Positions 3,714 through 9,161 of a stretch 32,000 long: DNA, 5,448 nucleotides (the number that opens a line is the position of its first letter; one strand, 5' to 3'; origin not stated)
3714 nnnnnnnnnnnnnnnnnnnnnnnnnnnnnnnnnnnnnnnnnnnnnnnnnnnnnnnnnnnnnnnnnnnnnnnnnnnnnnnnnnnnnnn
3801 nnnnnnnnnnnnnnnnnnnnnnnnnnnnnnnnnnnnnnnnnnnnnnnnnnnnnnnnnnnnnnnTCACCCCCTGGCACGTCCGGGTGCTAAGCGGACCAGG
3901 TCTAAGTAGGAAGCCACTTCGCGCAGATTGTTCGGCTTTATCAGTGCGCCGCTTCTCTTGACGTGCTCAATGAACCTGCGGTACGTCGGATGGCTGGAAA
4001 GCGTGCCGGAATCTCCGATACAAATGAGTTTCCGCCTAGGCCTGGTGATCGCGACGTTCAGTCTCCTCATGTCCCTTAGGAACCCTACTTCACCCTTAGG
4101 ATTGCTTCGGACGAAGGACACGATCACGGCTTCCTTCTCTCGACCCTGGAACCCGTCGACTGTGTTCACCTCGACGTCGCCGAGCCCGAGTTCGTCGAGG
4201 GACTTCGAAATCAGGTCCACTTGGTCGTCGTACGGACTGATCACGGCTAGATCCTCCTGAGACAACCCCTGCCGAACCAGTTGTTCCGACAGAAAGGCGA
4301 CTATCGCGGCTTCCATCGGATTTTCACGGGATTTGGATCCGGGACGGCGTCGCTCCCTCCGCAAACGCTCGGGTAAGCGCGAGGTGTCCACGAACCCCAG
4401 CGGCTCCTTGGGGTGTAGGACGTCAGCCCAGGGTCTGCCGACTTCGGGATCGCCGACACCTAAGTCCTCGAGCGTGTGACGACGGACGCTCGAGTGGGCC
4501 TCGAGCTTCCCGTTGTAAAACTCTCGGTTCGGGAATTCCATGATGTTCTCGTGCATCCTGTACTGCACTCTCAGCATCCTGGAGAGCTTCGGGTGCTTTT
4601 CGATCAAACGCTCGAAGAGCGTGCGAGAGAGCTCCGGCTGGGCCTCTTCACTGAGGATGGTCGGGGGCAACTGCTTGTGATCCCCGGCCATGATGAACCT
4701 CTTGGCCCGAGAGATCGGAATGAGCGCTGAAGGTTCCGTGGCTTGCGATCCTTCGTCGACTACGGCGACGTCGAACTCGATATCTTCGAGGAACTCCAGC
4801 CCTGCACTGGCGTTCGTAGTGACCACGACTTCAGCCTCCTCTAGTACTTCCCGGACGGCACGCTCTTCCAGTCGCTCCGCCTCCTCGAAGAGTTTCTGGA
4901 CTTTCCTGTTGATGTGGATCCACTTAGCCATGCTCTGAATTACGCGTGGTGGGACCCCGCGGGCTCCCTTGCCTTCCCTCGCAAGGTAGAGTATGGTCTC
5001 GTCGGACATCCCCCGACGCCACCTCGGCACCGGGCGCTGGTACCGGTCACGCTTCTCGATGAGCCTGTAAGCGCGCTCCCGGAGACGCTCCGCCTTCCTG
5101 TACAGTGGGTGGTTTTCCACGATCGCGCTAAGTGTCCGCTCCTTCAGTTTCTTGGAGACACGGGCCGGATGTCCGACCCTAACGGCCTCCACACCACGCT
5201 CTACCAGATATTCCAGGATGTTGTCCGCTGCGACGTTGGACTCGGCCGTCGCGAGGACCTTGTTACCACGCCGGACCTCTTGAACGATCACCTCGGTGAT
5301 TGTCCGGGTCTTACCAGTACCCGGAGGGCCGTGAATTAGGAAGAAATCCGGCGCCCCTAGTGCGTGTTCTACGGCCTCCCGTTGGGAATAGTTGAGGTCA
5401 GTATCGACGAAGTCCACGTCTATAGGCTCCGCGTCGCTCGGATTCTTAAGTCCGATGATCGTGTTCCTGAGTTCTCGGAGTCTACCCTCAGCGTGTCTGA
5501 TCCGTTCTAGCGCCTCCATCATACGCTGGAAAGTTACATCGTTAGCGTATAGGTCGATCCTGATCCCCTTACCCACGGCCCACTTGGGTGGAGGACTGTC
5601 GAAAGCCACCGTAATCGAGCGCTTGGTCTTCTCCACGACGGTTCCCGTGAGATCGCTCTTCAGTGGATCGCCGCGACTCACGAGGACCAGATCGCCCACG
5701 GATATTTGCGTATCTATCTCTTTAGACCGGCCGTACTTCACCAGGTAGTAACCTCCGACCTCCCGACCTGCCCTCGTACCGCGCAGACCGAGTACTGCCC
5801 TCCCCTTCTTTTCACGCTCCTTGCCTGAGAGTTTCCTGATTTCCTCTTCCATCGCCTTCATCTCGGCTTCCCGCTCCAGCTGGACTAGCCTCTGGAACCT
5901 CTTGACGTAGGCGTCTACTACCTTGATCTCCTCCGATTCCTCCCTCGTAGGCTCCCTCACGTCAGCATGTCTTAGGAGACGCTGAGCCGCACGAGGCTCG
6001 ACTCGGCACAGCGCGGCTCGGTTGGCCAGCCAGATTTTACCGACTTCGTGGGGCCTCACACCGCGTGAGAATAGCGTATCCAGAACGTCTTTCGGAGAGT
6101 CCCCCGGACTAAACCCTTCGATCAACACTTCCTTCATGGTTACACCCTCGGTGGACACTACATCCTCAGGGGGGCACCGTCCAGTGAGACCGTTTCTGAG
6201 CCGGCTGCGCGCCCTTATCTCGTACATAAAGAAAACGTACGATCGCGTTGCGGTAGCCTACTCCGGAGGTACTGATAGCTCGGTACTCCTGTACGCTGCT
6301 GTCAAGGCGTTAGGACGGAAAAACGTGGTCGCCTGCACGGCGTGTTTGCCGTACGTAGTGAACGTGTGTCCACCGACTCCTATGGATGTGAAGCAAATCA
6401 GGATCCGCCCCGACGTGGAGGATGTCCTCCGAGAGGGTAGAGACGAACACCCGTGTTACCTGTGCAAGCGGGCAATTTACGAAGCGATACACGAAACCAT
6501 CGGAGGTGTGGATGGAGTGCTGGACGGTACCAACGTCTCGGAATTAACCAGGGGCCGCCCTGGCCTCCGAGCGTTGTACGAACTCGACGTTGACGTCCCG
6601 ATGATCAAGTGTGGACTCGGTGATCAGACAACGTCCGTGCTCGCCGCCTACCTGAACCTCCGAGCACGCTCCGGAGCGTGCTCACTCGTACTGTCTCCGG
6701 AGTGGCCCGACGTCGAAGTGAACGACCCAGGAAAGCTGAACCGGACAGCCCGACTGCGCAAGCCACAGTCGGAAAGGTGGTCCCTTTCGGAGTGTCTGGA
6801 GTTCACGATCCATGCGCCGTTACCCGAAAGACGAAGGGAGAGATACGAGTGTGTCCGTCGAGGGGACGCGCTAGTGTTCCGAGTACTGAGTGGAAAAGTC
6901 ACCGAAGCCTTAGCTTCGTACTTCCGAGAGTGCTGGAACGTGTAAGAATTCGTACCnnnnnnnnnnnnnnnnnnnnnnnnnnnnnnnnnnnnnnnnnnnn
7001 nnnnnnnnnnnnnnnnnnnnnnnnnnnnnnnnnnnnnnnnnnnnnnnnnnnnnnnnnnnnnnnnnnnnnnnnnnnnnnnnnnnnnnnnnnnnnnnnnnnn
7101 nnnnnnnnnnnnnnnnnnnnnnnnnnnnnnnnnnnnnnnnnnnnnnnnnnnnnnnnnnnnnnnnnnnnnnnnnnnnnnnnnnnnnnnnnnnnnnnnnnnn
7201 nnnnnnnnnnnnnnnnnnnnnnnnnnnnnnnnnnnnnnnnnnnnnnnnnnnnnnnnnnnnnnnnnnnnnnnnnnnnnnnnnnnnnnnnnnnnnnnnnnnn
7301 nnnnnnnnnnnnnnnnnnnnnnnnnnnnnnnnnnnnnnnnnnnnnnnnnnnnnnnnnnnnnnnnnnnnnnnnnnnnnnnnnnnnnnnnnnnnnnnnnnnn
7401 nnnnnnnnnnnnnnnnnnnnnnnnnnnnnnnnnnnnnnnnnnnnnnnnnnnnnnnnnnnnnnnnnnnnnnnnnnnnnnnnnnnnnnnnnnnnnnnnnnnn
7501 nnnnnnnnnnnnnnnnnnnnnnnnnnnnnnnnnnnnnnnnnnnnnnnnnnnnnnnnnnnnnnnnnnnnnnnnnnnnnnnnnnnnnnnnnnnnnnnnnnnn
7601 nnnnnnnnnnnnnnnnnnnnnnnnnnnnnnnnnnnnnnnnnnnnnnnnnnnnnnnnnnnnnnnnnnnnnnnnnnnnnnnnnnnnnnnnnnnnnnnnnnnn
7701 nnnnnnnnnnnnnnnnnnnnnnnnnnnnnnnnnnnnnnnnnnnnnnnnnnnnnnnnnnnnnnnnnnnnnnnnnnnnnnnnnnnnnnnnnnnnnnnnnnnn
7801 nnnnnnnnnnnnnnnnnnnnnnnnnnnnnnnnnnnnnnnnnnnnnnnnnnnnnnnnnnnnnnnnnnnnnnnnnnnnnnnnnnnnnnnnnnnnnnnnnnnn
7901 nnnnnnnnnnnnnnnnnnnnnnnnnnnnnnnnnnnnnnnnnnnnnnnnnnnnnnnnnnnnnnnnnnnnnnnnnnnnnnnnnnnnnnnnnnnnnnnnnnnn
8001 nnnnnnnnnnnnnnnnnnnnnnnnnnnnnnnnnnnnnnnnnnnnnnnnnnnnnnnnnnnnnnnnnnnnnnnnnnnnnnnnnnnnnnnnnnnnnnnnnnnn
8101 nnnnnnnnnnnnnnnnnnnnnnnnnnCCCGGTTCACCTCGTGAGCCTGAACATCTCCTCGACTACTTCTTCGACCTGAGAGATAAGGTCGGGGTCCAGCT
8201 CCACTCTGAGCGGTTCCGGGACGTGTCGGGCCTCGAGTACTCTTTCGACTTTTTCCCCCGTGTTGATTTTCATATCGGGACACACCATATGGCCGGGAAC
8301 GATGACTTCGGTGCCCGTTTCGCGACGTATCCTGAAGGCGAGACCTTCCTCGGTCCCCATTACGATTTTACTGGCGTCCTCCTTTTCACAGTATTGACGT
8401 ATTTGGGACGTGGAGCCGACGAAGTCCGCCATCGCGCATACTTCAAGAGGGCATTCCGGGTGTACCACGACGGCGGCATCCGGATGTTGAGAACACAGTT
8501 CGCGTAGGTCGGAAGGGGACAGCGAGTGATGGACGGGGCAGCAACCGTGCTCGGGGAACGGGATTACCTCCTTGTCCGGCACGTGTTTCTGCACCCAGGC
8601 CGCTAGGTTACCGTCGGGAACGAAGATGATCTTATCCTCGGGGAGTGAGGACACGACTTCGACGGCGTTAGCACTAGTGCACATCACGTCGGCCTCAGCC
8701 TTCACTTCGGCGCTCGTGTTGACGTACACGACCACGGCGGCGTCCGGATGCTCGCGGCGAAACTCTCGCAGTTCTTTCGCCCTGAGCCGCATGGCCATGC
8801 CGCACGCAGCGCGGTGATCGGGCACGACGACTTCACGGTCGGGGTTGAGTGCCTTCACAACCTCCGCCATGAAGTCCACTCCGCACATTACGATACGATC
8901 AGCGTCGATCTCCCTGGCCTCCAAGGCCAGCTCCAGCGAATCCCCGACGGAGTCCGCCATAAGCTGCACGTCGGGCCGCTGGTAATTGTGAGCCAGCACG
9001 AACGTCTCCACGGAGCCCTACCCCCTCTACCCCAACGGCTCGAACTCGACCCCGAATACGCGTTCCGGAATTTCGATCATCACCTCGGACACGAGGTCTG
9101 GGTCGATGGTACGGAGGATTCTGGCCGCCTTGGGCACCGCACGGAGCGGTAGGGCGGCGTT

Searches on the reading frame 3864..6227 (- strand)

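Call 86: search_protein_families(library=pfam, proteins=[window:3864-6227:-], max_evalue=0.00001)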
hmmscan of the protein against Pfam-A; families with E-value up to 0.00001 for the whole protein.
window:3864-6227:- (787 aa): 6 families
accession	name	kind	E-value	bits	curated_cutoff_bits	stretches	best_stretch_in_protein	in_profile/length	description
PF13087.12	AAA_12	-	1e-62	211.6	27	1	533-740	1-194/195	AAA domain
PF13086.12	AAA_11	-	5.3e-60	203.8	27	1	278-527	2-257/257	AAA domain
PF13604.12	AAA_30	-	5.5e-12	46.3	27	1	278-339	2-64/191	AAA domain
PF13245.12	AAA_19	-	2.5e-10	41.1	25.1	1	282-522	1-131/134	AAA domain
PF01443.25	Viral_helicase1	-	3.7e-07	30.6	21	0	479-524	54-101/228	Viral superfamily 1 RNA helicase core domain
PF13191.12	AAA_16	-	7.4e-06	27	32.6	0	289-398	20-132/167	AAA ATPase domain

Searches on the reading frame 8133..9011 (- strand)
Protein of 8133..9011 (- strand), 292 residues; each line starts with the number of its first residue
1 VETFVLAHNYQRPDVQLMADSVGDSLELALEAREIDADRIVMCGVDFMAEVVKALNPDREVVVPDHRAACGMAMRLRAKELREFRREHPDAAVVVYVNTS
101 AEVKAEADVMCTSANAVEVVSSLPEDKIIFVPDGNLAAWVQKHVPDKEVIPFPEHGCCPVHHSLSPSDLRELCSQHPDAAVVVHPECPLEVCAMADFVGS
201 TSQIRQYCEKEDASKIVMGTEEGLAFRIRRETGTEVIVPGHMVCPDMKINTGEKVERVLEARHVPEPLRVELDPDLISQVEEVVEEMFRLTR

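Call 86: search_protein_families(library=pfam, proteins=[window:8133-9011:-], max_evalue=0.00001)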
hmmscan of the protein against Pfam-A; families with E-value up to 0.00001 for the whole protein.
window:8133-9011:- (292 aa): 1 family
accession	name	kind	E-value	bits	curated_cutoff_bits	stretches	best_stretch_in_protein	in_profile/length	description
PF02445.21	NadA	-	6.4e-100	334.5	27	1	3-288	12-294/295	Quinolinate synthetase A protein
